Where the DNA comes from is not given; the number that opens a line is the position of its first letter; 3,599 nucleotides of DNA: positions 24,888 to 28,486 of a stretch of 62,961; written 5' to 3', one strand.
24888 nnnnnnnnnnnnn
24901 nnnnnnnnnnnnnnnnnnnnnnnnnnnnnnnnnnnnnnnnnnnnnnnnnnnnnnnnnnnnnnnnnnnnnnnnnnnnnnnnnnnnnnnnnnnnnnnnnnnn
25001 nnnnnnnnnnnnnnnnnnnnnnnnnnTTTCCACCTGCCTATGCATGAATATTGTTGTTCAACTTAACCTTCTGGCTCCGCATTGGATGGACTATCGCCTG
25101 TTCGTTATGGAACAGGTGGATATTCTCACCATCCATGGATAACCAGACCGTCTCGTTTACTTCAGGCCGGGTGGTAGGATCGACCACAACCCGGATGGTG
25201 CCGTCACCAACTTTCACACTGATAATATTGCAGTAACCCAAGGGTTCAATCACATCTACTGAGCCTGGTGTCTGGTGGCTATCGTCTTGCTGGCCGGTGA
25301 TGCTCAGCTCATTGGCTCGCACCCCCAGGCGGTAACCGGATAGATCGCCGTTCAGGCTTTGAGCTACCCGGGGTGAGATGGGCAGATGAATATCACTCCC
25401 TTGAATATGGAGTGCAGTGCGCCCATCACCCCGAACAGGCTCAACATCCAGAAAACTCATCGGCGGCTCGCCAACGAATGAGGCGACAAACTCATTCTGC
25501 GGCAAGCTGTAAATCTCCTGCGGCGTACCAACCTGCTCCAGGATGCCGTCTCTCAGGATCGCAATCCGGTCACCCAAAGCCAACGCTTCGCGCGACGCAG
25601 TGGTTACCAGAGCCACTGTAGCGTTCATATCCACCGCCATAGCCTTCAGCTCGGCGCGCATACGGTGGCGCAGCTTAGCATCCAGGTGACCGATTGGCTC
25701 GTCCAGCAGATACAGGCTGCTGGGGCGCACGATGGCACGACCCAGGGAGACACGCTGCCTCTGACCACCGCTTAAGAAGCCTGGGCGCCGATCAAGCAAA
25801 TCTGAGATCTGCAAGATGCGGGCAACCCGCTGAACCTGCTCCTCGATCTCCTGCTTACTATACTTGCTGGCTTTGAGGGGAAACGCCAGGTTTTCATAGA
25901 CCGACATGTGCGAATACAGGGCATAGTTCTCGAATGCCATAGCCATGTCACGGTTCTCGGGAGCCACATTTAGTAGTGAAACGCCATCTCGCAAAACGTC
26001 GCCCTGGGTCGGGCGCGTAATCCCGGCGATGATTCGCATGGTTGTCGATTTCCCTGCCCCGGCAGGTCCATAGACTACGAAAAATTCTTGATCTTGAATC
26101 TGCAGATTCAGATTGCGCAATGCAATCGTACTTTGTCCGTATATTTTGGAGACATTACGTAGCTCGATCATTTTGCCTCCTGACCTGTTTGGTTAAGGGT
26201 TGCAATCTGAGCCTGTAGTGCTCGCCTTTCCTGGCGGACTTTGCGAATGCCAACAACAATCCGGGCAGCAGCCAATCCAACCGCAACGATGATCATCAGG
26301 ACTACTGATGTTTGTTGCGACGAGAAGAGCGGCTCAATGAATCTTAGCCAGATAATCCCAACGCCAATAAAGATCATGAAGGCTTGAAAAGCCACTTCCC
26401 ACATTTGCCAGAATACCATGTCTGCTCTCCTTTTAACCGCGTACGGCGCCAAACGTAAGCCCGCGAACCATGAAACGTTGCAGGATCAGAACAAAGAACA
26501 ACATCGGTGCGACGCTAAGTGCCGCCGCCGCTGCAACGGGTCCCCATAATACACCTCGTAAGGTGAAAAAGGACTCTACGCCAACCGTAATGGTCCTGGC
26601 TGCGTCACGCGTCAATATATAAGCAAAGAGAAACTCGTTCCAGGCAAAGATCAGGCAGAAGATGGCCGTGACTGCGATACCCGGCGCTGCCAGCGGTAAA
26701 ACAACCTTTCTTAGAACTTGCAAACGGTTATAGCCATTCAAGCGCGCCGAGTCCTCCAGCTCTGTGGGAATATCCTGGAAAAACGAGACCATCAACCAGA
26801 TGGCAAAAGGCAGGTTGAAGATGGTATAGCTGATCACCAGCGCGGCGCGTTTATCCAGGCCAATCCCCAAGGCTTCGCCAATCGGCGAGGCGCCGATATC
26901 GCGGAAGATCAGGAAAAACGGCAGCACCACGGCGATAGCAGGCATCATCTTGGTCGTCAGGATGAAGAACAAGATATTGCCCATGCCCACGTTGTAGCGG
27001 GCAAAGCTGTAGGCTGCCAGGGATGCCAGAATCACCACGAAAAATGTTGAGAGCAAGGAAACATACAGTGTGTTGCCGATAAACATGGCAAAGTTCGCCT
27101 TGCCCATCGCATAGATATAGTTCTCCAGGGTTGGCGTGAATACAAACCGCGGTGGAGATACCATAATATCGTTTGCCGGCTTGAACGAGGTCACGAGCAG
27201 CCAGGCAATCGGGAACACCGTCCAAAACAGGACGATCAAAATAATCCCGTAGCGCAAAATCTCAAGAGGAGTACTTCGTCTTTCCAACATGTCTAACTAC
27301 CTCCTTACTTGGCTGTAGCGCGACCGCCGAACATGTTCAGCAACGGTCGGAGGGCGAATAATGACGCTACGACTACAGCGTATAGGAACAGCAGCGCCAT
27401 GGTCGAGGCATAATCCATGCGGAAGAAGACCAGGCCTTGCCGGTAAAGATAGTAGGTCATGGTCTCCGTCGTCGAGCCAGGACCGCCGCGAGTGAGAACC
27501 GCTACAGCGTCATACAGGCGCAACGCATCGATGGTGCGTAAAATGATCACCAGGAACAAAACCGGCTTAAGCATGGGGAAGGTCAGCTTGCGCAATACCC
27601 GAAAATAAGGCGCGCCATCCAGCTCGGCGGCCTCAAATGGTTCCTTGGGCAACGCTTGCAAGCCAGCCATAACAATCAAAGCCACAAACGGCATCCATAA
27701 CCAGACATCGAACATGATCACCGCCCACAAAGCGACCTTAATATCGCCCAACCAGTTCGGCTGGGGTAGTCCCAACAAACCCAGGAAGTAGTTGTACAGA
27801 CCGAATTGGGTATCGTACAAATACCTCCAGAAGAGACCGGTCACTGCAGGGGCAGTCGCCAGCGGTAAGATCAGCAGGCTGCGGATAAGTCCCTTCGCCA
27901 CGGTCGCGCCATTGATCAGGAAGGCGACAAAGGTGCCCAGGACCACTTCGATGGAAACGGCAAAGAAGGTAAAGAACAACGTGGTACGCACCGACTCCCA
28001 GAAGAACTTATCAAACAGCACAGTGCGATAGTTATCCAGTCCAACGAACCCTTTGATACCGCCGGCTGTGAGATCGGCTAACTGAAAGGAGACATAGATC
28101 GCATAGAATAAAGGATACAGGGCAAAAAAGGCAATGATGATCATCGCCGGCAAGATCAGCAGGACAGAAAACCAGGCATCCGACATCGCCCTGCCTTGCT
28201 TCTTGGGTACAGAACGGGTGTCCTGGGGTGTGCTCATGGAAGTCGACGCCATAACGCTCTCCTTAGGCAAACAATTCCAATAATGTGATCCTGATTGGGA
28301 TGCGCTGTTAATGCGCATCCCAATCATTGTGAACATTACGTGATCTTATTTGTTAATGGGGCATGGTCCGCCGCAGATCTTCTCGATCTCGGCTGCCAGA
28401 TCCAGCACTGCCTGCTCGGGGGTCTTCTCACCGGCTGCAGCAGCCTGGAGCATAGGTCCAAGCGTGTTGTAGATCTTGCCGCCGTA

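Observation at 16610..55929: ~39 kb bidirectional catabolic super-operon linking sugar(-acid) cleavage to a W-AOR / OFOR / ADP-forming ligase module: candidate undescribed anaerobic pathway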

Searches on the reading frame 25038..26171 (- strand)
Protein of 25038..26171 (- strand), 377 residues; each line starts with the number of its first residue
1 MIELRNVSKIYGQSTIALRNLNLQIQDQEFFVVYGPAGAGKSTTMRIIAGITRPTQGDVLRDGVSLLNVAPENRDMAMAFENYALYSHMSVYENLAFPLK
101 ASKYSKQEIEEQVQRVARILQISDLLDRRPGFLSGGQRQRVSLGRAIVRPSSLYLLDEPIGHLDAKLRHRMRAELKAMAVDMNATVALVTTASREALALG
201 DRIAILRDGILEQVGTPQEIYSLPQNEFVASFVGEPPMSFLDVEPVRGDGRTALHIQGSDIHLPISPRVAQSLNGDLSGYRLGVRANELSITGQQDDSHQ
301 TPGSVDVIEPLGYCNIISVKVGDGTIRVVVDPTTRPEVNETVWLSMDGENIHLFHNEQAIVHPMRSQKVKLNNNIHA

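Call 4: search_protein_families(library=pfam, proteins=[window:25038-26171:-])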
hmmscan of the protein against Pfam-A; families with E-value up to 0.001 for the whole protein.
window:25038-26171:- (377 aa): 6 families
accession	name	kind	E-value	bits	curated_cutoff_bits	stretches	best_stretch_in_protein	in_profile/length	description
PF00005.33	ABC_tran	-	5.7e-28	98.7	25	1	18-160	1-136/137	ABC transporter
PF08402.16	TOBE_2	-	3.2e-08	34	21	1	282-354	1-76/76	TOBE domain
PF03459.23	TOBE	-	5.9e-06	26.8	22.3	1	300-353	6-64/64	TOBE domain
PF02463.25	SMC_N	-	8.4e-05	22.5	40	0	27-200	23-205/220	RecF/RecN/SMC N terminal domain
PF03215.21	Rad17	-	0.0001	22.7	23.8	1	18-125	35-141/186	Rad17 P-loop domain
PF13604.12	AAA_30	-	0.0003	21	27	1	28-172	18-109/191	AAA domain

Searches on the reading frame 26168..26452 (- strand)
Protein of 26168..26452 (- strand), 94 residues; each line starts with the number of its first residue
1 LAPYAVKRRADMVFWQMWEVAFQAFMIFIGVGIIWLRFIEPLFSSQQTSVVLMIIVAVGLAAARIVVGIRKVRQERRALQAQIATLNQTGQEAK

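Call 8: search_protein_families(library=pfam, proteins=[window:26168-26452:-])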
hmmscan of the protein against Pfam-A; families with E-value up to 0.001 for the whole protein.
window:26168-26452:- (94 aa): 0 families

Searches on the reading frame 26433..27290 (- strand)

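Call 4: search_protein_families(library=pfam, proteins=[window:26433-27290:-])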
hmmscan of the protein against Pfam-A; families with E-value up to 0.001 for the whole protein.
window:26433-27290:- (285 aa): 1 family
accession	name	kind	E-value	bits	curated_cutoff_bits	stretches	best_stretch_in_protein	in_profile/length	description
PF00528.27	BPD_transp_1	-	3.8e-16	59.8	26.4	1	87-278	3-182/184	Binding-protein-dependent transport system inner membrane component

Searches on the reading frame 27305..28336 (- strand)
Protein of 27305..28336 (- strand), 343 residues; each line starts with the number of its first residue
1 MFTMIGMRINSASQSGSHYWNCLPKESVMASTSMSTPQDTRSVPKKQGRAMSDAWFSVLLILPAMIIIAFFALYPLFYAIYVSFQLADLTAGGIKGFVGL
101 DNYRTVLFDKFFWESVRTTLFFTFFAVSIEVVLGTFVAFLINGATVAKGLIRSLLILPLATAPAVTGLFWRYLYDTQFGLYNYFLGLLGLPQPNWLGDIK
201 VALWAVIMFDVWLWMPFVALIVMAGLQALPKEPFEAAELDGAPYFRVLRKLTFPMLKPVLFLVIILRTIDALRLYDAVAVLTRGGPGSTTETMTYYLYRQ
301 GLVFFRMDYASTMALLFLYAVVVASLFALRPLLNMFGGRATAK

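Call 5: search_protein_families(library=pfam, proteins=[window:27305-28336:-])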
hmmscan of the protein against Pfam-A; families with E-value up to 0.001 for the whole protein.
window:27305-28336:- (343 aa): 1 family
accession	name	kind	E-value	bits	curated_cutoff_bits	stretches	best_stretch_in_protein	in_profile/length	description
PF00528.27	BPD_transp_1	-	9.5e-15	55.2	26.4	1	131-332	2-177/184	Binding-protein-dependent transport system inner membrane component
